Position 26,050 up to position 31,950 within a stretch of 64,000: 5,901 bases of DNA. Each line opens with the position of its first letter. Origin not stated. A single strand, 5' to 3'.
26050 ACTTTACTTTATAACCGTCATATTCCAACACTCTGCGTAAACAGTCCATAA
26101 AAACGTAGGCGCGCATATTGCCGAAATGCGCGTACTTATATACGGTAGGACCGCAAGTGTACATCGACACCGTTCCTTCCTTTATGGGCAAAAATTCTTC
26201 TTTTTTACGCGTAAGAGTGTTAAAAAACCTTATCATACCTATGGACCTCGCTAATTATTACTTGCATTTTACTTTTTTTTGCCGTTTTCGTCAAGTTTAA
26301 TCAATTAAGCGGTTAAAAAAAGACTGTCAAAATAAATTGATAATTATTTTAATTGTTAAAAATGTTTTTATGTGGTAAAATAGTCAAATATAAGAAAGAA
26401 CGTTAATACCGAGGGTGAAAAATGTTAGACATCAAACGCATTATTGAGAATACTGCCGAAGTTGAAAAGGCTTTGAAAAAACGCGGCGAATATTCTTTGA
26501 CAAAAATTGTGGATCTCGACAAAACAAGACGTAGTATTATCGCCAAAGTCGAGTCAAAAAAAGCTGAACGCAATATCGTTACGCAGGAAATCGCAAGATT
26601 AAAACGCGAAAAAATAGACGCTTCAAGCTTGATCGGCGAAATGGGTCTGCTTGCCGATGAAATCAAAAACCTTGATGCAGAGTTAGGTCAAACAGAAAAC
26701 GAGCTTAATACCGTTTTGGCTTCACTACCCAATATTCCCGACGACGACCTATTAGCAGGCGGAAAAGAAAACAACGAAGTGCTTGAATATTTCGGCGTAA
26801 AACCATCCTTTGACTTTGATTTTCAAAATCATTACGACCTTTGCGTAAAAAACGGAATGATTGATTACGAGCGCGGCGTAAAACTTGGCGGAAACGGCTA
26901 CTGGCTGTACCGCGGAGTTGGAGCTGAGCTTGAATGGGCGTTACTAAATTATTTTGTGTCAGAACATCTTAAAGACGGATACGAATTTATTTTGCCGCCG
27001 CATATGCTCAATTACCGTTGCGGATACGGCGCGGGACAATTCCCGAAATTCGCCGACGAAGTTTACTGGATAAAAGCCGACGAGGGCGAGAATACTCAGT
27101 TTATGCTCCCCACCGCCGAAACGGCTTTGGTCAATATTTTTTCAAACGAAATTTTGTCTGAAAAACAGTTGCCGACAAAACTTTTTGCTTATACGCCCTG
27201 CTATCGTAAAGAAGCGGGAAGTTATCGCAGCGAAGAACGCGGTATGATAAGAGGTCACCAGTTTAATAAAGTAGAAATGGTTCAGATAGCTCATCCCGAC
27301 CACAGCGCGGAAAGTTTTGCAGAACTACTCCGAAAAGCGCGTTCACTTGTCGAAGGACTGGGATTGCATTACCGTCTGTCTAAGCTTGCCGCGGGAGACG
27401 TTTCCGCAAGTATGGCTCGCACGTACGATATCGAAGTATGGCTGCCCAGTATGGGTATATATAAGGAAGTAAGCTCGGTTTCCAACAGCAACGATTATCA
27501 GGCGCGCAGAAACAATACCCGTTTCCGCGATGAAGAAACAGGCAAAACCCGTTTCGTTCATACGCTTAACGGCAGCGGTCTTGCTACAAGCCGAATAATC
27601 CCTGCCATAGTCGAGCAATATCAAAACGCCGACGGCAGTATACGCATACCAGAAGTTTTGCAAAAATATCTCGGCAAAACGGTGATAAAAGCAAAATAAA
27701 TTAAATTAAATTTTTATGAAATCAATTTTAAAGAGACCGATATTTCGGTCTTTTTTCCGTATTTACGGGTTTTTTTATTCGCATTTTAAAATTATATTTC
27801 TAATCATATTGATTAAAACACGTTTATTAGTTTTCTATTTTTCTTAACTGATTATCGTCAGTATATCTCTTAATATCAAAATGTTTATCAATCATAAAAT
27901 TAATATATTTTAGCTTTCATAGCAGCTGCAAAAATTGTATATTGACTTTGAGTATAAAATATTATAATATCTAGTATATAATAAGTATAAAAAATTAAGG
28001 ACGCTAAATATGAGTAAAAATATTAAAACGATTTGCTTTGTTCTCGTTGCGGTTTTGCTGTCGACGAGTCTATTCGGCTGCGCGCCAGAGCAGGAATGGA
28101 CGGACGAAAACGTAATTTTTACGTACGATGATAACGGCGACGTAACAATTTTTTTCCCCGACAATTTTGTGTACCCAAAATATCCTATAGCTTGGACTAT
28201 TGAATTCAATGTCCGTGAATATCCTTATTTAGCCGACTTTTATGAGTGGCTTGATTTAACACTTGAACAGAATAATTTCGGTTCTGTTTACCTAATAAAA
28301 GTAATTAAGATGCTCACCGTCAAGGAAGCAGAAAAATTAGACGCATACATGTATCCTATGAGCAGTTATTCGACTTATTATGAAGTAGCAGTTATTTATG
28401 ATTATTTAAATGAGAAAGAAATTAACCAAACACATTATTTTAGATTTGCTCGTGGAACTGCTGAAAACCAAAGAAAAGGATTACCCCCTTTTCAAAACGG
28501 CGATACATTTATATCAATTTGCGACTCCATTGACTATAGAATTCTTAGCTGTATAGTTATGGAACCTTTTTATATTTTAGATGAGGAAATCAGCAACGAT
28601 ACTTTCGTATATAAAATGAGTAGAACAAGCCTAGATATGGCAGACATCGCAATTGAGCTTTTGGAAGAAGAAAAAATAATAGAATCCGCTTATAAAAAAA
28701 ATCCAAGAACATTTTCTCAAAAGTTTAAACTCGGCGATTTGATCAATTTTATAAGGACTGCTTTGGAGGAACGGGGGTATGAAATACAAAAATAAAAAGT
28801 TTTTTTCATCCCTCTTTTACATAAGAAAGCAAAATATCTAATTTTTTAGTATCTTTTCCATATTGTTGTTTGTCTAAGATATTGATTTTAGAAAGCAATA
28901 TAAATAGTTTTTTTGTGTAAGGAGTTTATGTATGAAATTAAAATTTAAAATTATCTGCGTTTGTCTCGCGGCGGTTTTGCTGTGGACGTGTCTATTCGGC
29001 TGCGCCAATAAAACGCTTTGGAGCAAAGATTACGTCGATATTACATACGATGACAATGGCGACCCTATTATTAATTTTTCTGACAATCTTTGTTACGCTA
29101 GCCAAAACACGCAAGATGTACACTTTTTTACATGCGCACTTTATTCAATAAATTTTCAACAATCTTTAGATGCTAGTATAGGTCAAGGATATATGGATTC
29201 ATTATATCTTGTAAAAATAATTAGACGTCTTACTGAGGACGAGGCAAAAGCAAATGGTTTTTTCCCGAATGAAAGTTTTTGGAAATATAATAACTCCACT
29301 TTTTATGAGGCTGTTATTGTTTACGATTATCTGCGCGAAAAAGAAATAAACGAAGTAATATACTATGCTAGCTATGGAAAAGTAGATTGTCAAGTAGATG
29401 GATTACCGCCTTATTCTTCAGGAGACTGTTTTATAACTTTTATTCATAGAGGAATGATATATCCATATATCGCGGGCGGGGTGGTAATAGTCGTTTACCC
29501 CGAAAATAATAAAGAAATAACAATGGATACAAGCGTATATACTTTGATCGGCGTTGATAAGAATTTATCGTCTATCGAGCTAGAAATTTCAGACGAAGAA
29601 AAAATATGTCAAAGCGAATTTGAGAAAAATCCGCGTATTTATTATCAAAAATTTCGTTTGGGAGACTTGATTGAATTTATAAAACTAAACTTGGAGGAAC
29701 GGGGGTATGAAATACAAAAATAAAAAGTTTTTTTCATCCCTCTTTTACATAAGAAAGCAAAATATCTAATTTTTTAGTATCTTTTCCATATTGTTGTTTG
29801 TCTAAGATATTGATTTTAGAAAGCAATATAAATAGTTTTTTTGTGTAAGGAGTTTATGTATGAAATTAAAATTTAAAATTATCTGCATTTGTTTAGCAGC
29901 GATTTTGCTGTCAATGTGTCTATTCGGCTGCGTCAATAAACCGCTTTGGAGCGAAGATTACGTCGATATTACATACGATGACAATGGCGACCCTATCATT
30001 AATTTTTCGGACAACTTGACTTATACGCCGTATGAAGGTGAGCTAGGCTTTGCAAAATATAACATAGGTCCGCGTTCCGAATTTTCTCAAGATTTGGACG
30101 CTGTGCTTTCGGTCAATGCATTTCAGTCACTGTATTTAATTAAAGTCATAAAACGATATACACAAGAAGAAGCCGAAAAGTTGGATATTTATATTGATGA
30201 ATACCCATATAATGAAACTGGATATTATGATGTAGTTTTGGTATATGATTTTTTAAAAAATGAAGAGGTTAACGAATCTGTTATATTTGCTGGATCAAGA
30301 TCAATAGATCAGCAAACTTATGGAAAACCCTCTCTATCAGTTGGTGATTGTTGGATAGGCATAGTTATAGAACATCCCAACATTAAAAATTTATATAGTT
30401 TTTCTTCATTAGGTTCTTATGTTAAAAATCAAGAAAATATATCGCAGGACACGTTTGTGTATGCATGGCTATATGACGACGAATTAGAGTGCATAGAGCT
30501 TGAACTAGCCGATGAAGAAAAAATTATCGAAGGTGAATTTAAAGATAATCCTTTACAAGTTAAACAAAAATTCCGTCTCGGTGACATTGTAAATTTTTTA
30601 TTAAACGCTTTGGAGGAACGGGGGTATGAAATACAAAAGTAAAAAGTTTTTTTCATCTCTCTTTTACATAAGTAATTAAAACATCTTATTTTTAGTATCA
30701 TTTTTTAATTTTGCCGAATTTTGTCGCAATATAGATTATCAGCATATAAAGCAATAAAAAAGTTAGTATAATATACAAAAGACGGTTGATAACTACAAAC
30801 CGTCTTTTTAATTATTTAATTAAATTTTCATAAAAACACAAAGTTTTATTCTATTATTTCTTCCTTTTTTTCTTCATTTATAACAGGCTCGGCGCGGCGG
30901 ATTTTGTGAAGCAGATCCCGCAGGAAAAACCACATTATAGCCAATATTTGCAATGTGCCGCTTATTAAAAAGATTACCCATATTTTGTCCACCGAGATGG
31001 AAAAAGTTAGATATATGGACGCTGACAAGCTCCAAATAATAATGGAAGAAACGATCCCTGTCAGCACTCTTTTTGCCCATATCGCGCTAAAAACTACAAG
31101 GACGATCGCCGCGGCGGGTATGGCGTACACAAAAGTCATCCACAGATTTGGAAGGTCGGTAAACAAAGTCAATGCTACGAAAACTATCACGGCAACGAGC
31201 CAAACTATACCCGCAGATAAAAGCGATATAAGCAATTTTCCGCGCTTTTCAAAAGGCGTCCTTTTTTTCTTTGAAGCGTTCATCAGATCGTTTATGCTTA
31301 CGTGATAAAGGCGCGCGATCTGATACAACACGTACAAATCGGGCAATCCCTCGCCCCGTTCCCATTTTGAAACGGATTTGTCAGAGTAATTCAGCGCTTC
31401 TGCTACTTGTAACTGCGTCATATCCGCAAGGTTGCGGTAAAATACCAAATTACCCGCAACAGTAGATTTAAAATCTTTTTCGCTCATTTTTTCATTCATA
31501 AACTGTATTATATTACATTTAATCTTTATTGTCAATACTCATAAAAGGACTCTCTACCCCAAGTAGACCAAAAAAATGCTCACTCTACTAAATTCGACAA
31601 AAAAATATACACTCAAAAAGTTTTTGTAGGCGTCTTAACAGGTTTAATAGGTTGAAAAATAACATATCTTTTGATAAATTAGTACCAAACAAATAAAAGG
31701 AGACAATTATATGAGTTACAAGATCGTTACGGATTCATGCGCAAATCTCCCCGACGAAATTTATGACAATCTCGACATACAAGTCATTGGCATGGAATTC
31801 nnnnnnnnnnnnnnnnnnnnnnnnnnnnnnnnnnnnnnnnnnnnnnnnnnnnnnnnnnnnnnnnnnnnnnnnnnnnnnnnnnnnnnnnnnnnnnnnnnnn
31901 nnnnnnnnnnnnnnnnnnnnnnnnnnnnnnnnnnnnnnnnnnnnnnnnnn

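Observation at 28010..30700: Tandem triplicated lipoprotein family with perfectly identical junctions and divergent cores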

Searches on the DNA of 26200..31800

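Call 82: search_rna_families(source=window, start=26200, end=31800, threshold=evalue, max_evalue=1)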
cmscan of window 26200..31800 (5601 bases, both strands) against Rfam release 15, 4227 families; matches with E-value up to 1: 1.
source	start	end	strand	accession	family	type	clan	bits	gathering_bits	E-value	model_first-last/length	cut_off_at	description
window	30326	30415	-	RF00479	snosnR71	Gene; snRNA; snoRNA; CD-box;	CL00051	26.7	60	0.5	1-97/97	no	Small nucleolar RNA snR71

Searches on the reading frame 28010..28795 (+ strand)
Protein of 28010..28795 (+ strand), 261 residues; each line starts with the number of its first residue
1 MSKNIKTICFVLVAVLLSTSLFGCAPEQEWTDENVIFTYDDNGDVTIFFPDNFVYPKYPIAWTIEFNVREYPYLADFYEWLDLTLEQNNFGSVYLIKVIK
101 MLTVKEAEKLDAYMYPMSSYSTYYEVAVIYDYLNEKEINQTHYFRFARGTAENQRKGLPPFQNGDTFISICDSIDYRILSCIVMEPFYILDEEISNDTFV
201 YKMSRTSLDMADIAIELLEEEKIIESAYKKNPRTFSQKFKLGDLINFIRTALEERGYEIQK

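Call 7: search_protein_families(library=pfam, proteins=[window:28010-28795:+], max_evalue=1)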
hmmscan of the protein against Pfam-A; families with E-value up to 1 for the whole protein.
window:28010-28795:+ (261 aa): 0 families

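Call 8: search_protein_families(library=ncbifam, proteins=[window:28010-28795:+], max_evalue=1)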
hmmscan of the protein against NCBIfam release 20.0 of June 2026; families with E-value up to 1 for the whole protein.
window:28010-28795:+ (261 aa): 0 families

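Call 11: search_protein_families(library=phrogs, proteins=[window:28010-28795:+], max_evalue=1)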
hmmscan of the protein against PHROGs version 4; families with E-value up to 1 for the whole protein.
window:28010-28795:+ (261 aa): 1 family
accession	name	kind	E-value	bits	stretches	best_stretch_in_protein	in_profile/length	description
phrog_1199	-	DNA, RNA and nucleotide metabolism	0.046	14.8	1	57-109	41-93/98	single strand DNA binding protein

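Call 12: search_protein_families(library=padloc, proteins=[window:28010-28795:+], max_evalue=1)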
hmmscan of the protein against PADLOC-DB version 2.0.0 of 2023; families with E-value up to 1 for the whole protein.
window:28010-28795:+ (261 aa): 0 families
